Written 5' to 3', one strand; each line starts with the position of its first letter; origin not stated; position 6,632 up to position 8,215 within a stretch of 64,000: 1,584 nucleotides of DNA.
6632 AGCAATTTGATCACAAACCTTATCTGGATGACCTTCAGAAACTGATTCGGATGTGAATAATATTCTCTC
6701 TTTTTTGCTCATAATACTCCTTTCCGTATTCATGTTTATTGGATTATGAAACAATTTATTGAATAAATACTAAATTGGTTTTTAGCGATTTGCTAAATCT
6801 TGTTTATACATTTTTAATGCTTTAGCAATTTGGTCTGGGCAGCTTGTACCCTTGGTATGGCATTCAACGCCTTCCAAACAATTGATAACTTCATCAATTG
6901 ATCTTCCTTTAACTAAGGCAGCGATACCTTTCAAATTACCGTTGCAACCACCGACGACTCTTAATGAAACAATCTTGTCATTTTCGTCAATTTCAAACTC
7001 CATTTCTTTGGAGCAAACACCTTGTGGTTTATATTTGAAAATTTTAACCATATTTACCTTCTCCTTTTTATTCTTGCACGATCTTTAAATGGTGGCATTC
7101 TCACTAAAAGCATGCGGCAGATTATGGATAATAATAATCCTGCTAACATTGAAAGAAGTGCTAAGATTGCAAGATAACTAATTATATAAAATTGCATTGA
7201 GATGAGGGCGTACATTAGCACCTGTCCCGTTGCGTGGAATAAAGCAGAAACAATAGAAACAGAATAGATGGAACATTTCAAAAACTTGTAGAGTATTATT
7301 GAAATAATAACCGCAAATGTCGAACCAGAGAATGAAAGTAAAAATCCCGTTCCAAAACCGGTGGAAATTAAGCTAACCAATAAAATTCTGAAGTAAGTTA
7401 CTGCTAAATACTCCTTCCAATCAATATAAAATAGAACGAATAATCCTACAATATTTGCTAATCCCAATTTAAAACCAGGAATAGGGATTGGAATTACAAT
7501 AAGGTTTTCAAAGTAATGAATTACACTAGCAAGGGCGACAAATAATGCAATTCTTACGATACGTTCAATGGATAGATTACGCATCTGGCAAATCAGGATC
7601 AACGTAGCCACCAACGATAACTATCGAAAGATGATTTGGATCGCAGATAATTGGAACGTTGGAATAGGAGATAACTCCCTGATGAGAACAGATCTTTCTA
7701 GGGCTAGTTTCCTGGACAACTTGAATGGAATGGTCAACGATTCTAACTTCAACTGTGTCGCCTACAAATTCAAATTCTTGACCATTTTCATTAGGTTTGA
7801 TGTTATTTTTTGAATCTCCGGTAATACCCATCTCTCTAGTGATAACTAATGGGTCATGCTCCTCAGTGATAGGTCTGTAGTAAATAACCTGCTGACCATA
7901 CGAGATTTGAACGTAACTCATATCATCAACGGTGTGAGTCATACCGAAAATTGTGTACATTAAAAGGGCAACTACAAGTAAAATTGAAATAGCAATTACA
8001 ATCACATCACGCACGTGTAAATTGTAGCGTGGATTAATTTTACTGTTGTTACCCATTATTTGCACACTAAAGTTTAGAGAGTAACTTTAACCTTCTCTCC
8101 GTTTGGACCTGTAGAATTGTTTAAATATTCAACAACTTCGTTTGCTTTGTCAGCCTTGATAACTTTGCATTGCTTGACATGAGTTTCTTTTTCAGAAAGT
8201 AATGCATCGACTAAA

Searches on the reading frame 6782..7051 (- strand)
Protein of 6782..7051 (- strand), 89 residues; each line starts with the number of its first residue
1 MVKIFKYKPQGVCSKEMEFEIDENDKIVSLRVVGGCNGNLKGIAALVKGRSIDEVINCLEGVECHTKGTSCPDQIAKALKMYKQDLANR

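Call 3: search_protein_families(library=pfam, proteins=[window:6782-7051:-], max_evalue=0.1)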
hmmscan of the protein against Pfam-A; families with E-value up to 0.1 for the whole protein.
window:6782-7051:- (89 aa): 1 family
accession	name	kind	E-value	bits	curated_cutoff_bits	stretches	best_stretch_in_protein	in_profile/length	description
PF12637.14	TSCPD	-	1.5e-26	92.9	22.8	1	6-82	2-87/88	TSCPD domain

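Call 4: search_protein_families(library=ncbifam, proteins=[window:6782-7051:-], max_evalue=0.1)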
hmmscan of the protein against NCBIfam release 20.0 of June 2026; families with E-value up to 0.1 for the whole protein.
window:6782-7051:- (89 aa): 2 families
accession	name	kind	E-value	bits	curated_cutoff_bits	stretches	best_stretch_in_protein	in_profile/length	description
TIGR03905.1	TIGR03905_4_Cys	hypoth_equivalog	4.7e-30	103.9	67.7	1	6-81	2-76/78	TIGR03905 family TSCPD domain-containing protein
NF009788.0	PRK13280.2-3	equivalog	0.063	12.6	474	1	19-71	180-233/283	N-glycosylase/DNA lyase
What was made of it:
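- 6782..7051 (-): Neighbour: TSCPD 4-Cys protein (89 aa), followed by metK. TIGR03905 scores 103.9 bits against a cut-off of 67.7 (call 4).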

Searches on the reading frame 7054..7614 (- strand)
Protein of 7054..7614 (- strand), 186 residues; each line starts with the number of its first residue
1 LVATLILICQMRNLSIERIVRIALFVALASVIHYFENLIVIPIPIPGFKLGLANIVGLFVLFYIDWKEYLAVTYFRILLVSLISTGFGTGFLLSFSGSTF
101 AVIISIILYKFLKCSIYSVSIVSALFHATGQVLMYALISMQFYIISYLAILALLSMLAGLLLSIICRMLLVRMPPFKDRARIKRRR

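Call 3: search_protein_families(library=pfam, proteins=[window:7054-7614:-], max_evalue=0.1)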
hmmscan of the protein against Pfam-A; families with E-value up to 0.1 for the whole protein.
window:7054-7614:- (186 aa): 1 family
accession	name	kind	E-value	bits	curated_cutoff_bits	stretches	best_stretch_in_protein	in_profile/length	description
PF07456.16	Hpre_diP_synt_I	-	1.2e-30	106.9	30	1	25-168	1-146/147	Heptaprenyl diphosphate synthase component I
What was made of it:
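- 7054..7614 (-): Neighbour: Hpre_diP_synt_I / Gx-transporter-type membrane protein (186 aa). PF07456 at 1.2e-30 (call 3).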

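Call 4: search_protein_families(library=ncbifam, proteins=[window:7054-7614:-], max_evalue=0.1)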
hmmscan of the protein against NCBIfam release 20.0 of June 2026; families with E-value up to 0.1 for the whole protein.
window:7054-7614:- (186 aa): 0 families

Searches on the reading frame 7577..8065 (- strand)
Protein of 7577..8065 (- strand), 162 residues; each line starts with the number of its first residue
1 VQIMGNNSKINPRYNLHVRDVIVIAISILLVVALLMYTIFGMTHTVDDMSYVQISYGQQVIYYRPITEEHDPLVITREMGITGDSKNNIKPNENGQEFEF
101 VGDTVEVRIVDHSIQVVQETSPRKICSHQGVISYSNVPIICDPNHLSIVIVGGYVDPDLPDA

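Call 3: search_protein_families(library=pfam, proteins=[window:7577-8065:-], max_evalue=0.1)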
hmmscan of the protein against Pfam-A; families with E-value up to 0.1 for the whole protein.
window:7577-8065:- (162 aa): 2 families
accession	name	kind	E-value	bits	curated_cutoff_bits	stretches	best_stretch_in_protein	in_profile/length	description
PF07009.16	NusG_II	-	3.4e-12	46.9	29.6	1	27-152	3-105/107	NusG domain II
PF03764.24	EFG_IV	-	0.086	13.1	24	0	81-120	29-68/121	Elongation factor G, domain IV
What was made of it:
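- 7577..8065 (-): Neighbour: membrane-anchored NusG_II-domain protein (162 aa), 8 nt after rnfB. PF07009 at 3.4e-12 (call 3).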

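Call 4: search_protein_families(library=ncbifam, proteins=[window:7577-8065:-], max_evalue=0.1)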
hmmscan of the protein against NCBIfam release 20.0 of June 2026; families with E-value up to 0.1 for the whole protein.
window:7577-8065:- (162 aa): 0 families
